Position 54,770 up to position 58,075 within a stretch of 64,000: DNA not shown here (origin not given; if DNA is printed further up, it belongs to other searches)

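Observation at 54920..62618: Type III R-M operon with MNT/HEPN toxin-antitoxin-type genes nested between mod and res, plus a paralogous MNT-HEPN pair upstream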

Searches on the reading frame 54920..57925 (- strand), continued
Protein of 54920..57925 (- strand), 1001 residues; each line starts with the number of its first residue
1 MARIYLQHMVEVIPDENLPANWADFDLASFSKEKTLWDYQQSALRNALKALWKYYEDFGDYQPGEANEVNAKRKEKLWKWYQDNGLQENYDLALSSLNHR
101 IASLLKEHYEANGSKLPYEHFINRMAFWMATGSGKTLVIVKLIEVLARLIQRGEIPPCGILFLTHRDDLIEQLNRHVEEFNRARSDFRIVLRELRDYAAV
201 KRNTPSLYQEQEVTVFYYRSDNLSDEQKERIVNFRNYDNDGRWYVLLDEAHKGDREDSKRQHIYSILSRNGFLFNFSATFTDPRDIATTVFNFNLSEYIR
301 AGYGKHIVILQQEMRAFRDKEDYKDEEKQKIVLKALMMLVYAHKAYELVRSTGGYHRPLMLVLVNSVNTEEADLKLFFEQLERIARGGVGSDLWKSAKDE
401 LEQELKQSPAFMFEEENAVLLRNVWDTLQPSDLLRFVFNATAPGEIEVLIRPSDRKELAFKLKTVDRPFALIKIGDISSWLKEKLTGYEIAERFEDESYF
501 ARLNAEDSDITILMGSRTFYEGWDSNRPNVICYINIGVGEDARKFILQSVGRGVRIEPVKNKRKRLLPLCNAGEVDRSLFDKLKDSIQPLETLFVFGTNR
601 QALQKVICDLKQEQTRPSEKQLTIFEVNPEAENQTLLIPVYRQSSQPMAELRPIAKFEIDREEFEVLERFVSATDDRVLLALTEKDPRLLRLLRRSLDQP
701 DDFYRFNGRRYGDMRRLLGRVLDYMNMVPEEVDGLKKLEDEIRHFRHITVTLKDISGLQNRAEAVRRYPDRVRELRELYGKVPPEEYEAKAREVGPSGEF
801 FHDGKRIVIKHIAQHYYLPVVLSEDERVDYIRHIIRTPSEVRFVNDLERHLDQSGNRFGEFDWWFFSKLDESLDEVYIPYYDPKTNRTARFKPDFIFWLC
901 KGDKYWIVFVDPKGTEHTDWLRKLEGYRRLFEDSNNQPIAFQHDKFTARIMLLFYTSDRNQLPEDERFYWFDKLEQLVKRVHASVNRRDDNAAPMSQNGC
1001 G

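Call 70: search_dna_similar(query=window:54920-57925:-, collection=plasmids, mode=protein, max_rows=15, max_evalue=1e-20)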
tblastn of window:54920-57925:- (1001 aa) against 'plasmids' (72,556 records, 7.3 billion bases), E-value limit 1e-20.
Records with a match: 4; places in all: 4; records where one place covers at least 80% of the query: 2.
Best place of each record, by identity: <60% 4.
By first word of the organism name: Rhodothermus 1; Athalassotoga 1; Haloarcula 1; Halobacterium 1.
By predicted mobility (MOB-suite, as given by PLSDB): non-mobilizable 4.
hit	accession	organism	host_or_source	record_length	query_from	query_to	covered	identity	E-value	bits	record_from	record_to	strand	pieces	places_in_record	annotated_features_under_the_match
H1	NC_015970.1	Rhodothermus marinus SG0.5JP17-172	-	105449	6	972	97%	58.1%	0e+0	1096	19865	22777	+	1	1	DEAD/DEAH box helicase family protein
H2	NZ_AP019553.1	Athalassotoga saccharophila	-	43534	4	981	98%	45.9%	0e+0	894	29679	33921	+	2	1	restriction endonuclease subunit R | IS256 family transposase | DEAD/DEAH box helicase family protein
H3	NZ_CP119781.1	Haloarcula litorea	cell culture,sediment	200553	122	914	79%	24.4%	3e-25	121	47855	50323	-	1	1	DEAD/DEAH box helicase family protein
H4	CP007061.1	Halobacterium sp. DL1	-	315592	122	598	48%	26.0%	2e-21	108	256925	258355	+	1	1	type III restriction endonuclease subunit R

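Call 71: get_annotated_region(hit=H1, flank=6000)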
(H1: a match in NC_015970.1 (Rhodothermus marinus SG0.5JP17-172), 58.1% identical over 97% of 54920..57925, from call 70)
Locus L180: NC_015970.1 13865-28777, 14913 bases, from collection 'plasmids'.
description: Rhodothermus marinus SG0.5JP17-172 plasmid pRHOM17201, complete sequence
organism: Rhodothermus marinus SG0.5JP17-172 (NCBI taxid 762570)
taxonomy: Bacteria; Rhodothermota; Rhodothermia; Rhodothermales; Rhodothermaceae; Rhodothermus; Rhodothermus marinus; Rhodothermus marinus SG0.5JP17-172
host: -; source: -; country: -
typing (MOB-suite, as given by PLSDB): non-mobilizable; replicon rep_cluster_1386
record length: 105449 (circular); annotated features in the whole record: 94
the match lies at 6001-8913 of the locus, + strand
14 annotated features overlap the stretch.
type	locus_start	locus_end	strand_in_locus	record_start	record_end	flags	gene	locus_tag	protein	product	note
CDS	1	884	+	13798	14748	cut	-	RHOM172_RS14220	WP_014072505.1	hypothetical protein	-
CDS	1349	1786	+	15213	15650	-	-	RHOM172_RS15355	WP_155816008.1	hypothetical protein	-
CDS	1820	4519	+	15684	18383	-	-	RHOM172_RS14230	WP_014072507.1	site-specific DNA-methyltransferase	GO:0006306 - obsolete DNA methylation [Evidence IEA]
CDS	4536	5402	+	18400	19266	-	-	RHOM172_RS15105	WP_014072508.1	nucleotidyltransferase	-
CDS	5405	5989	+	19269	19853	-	-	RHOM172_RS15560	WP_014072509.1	hypothetical protein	-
CDS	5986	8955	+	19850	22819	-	-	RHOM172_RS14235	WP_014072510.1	DEAD/DEAH box helicase family protein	-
CDS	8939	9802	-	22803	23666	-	-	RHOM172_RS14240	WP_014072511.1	GIY-YIG nuclease family protein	-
CDS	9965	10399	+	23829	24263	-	umuD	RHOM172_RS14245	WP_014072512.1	translesion error-prone DNA polymerase V autoproteolytic subunit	-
CDS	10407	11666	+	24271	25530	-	-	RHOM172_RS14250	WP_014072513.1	Y-family DNA polymerase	-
CDS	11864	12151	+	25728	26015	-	-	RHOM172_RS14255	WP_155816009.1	hypothetical protein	-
CDS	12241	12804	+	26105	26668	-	-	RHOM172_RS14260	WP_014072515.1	IS607 family transposase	-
CDS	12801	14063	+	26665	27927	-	tnpB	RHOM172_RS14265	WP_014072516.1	IS607 family element RNA-guided endonuclease TnpB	-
CDS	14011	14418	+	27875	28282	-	-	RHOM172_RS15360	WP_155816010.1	hypothetical protein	-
CDS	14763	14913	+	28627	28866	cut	-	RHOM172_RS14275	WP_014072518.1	type II toxin-antitoxin system prevent-host-death family antitoxin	GO:0008219 - cell death [Evidence IEA]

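Call 72: search_protein_families(library=pfam, proteins=[L180:4536-5402:+, L180:5405-5989:+, L046:7209-7997:+], max_evalue=0.001)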
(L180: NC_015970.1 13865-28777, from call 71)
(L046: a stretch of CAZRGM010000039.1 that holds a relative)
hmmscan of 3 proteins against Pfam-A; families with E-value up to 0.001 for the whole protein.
L180:4536-5402:+ (288 aa): 2 families
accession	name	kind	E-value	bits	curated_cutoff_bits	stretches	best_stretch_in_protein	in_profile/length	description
PF18144.7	SMODS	-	1.3e-06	29.2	26.5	1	17-138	21-135/164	Second Messenger Oligonucleotide or Dinucleotide Synthetase domain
PF01909.29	NTP_transf_2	-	0.00015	22.5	21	1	35-72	9-45/93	Nucleotidyltransferase domain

L180:5405-5989:+ (194 aa): 2 families
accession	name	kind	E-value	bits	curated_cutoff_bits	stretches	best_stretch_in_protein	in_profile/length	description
PF18153.7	Cap15_CD_rec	-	4.9e-35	120.9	31.2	1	76-192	1-122/122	Cap15, cyclic dinucleotide receptor domain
PF23471.1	Cap15_TM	-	2.9e-14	53.9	28.2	1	13-66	2-59/59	Cap15, TM helices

L046:7209-7997:+ (262 aa): 1 family
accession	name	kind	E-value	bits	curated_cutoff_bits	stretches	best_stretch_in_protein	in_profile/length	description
PF13365.12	Trypsin_2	-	7.9e-08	33.6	27.6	1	26-190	1-135/144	Trypsin-like peptidase domain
